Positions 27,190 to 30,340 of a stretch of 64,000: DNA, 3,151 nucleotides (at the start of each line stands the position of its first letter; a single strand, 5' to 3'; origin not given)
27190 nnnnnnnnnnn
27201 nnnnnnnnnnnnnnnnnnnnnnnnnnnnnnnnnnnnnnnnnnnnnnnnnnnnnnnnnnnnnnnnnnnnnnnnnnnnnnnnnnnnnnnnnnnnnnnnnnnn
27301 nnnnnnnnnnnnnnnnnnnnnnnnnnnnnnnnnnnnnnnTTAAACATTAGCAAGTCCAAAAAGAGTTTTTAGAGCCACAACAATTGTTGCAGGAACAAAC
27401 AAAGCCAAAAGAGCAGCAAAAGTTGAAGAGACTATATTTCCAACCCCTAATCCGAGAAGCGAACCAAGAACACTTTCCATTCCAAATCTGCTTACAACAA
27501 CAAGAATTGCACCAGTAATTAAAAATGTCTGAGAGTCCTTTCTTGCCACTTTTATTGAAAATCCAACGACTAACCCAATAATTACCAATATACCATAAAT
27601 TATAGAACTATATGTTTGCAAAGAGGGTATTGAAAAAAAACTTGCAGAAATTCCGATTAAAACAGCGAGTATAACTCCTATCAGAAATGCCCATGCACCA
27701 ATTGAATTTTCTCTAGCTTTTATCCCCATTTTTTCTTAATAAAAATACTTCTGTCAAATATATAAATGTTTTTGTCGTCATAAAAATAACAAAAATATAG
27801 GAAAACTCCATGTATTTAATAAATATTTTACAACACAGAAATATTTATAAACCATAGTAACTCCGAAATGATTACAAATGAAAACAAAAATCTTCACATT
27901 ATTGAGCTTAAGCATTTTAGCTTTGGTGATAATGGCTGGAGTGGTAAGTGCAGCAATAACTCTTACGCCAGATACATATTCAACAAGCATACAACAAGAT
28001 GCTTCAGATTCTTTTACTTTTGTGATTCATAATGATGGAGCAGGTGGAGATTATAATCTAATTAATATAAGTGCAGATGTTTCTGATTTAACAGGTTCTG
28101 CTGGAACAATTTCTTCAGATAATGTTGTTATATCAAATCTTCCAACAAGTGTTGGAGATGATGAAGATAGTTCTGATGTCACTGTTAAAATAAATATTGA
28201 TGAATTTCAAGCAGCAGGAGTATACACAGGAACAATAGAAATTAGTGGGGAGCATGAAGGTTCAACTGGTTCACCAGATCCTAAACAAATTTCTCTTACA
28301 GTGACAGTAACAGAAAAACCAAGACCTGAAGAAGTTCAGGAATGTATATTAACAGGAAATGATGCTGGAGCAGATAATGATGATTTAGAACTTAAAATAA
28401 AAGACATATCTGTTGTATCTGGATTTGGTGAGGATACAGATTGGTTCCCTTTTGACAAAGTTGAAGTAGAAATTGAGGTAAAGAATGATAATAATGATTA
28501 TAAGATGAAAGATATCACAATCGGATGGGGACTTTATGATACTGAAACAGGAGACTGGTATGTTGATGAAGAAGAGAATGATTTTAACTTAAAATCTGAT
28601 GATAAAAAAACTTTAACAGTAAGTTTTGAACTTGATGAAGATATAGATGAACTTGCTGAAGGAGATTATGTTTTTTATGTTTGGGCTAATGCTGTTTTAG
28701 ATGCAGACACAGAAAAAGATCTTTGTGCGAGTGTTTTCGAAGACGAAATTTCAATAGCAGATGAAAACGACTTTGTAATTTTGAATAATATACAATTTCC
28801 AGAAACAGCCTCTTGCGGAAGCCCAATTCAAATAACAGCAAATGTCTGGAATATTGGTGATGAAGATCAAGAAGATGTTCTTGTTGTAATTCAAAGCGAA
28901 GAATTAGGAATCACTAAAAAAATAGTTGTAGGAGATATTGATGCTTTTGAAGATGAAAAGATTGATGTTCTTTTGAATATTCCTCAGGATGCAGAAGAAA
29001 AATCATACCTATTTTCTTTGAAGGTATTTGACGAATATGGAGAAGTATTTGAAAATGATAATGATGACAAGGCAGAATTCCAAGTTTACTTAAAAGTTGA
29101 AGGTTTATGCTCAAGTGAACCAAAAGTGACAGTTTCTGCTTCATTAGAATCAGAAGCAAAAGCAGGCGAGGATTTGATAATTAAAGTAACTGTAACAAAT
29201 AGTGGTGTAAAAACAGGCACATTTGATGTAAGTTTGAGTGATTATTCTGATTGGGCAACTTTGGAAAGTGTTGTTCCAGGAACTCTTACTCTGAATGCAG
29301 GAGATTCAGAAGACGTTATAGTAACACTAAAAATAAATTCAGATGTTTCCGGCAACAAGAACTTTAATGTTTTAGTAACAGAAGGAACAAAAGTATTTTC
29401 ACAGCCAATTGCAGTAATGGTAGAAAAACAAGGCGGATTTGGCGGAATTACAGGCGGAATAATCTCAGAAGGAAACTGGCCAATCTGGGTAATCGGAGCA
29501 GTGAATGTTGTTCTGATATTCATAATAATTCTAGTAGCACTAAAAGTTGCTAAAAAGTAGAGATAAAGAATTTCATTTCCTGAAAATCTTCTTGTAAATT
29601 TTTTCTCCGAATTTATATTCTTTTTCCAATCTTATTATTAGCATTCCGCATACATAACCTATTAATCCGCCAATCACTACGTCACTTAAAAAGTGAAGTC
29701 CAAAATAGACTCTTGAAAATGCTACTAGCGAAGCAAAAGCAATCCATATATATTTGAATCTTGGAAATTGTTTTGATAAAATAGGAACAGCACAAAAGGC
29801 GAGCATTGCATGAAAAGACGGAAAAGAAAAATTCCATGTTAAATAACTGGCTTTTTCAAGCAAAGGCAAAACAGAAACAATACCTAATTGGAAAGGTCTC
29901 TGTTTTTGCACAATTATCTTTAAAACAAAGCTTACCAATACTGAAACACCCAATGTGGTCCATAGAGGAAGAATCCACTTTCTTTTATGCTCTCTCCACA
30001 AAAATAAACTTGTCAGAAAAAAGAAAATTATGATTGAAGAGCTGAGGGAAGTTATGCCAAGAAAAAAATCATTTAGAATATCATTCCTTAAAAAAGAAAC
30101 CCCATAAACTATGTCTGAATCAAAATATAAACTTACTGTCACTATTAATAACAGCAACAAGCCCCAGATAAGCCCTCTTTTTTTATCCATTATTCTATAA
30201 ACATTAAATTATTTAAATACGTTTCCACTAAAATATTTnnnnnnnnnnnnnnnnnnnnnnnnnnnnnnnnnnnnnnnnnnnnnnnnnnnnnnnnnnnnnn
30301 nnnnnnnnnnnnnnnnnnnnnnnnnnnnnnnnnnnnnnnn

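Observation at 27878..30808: Mini archaeosortase-like gene next to a C-terminally anchored surface protein; possible new x-T-G-x-I-I sorting signal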

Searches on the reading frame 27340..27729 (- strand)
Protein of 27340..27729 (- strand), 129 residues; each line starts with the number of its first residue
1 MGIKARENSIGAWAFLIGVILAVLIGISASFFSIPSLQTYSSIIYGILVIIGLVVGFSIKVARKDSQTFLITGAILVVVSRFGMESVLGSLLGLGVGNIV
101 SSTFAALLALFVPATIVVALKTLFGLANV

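Call 3: search_protein_families(library=ncbifam, proteins=[window:27340-27729:-], max_evalue=1)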
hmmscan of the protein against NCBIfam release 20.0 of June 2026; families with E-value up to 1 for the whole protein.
window:27340-27729:- (129 aa): 2 families
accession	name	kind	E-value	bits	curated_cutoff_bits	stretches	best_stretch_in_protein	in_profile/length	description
NF053612.1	anchor_PA1041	equivalog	0.2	11.6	250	1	85-112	36-63/236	PA1041 family peptidoglycan-binding anchor lipoprotein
NF007916.1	PRK10631.1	equivalog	0.35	9.3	870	1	11-111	398-497/648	p-hydroxybenzoic acid efflux pump subunit AaeB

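Call 4: search_protein_families(library=pfam, proteins=[window:27340-27729:-], max_evalue=1)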
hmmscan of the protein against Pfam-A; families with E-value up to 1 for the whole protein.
window:27340-27729:- (129 aa): 1 family
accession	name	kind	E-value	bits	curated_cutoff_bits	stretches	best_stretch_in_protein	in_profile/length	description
PF04276.17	DUF443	-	0.015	15.6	26.2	1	6-63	59-116/202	Protein of unknown function (DUF443)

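Call 41: search_protein_families(library=pfam, proteins=[window:27340-27729:-], max_evalue=0.01)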
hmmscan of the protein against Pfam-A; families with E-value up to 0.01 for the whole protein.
window:27340-27729:- (129 aa): 0 families

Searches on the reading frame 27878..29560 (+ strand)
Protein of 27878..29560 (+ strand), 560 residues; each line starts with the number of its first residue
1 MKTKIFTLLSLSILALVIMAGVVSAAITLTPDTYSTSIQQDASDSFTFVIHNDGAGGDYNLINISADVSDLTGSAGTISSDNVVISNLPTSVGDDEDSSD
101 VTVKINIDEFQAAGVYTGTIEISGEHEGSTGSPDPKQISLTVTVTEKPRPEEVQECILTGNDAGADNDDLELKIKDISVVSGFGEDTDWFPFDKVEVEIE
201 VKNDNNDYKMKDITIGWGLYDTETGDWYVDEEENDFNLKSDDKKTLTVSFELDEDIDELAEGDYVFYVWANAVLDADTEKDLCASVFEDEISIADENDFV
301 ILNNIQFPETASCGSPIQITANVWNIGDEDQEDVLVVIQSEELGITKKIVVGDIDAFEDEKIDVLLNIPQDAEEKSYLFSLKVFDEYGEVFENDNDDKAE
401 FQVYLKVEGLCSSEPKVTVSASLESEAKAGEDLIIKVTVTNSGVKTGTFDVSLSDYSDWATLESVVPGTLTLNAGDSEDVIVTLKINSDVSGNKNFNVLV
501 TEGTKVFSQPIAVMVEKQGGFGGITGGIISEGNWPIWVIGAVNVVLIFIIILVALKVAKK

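Call 3: search_protein_families(library=ncbifam, proteins=[window:27878-29560:+], max_evalue=1)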
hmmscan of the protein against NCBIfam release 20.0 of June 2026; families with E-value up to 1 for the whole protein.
window:27878-29560:+ (560 aa): 3 families
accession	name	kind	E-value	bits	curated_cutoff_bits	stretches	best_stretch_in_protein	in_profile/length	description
NF033506.0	PACE-CTERM-PROT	exception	1.2e-123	414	110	2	163-560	218-627/627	putative S-layer protein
NF041895.1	choice_anch_V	domain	0.039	14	42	1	413-497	35-112/150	choice-of-anchor V domain-containing protein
NF041740.1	choice_anch_T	equivalog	0.11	11.6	70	1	435-500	51-116/259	choice-of-anchor T family protein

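Call 4: search_protein_families(library=pfam, proteins=[window:27878-29560:+], max_evalue=1)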
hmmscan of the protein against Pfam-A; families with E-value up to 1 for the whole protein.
window:27878-29560:+ (560 aa): 6 families
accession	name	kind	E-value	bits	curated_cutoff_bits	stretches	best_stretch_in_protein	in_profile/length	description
PF07705.17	CARDB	-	0.00014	22.4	22.7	2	297-396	2-95/101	CARDB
PF19271.4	Nis1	-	0.00055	21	27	0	302-389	5-100/114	Nis1 family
PF06280.18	fn3_5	-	0.0033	18.5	27.6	0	463-492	57-86/112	Fn3-like domain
PF05753.20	TRAP_beta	-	0.084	12.7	22.4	1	422-461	26-63/178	Translocon-associated protein beta (TRAPB)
PF22067.2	Cep192_D3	-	0.21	12.1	27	1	447-490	29-73/99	Cep192 domain 3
PF14352.11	DUF4402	-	0.87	10.7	25.2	1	53-123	52-126/129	Domain of unknown function (DUF4402)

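Call 47: search_solved_structures(query=window:27878-29557:+, max_evalue=1)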
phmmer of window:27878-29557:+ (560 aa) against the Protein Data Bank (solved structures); distinct sequences matched with E-value up to 1: 0.

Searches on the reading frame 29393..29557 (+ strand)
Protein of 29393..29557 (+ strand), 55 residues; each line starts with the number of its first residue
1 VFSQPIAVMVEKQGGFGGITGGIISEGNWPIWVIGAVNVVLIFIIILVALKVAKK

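Call 20: find_homologous_proteins(query=window:29393-29557:+, max_evalue=0.001)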
Query seq(55 aa): no candidate shares three 5-residue words with the query. No homologue found.

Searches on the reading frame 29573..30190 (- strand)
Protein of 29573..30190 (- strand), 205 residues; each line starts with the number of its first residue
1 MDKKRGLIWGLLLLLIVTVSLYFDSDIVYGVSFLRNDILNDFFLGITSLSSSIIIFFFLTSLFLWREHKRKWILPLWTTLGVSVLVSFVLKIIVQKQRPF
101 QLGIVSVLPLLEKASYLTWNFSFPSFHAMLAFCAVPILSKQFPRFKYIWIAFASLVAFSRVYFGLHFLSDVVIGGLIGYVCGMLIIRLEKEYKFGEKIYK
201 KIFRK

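Call 3: search_protein_families(library=ncbifam, proteins=[window:29573-30190:-], max_evalue=1)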
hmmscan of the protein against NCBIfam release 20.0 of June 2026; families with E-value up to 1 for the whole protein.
window:29573-30190:- (205 aa): 4 families
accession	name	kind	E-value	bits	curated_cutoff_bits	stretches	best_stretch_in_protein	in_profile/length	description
NF047884.1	UdeprDiPSep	equivalog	1.8e-12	47.5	250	1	54-190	55-188/188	undecaprenyl-diphosphatase SepP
NF008813.0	PRK11837.1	equivalog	2.1e-09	37.6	229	1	54-202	37-183/202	undecaprenyl-diphosphate phosphatase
NF007975.0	PRK10699.1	equivalog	5.5e-05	22.7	261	1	120-187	156-228/254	phosphatidylglycerophosphatase B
NF007159.0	PRK09597.1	equivalog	0.00015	21.5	177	1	119-186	117-185/191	lipid A 1-phosphatase LpxE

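Call 4: search_protein_families(library=pfam, proteins=[window:29573-30190:-], max_evalue=1)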
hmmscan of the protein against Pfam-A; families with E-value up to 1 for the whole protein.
window:29573-30190:- (205 aa): 2 families
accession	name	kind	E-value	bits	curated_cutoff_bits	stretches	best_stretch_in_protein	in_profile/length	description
PF01569.27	PAP2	-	1e-19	71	27.2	1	73-188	2-124/130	PAP2 superfamily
PF14378.12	PAP2_3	-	7.5e-08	32.8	27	1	55-181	42-187/190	PAP2 superfamily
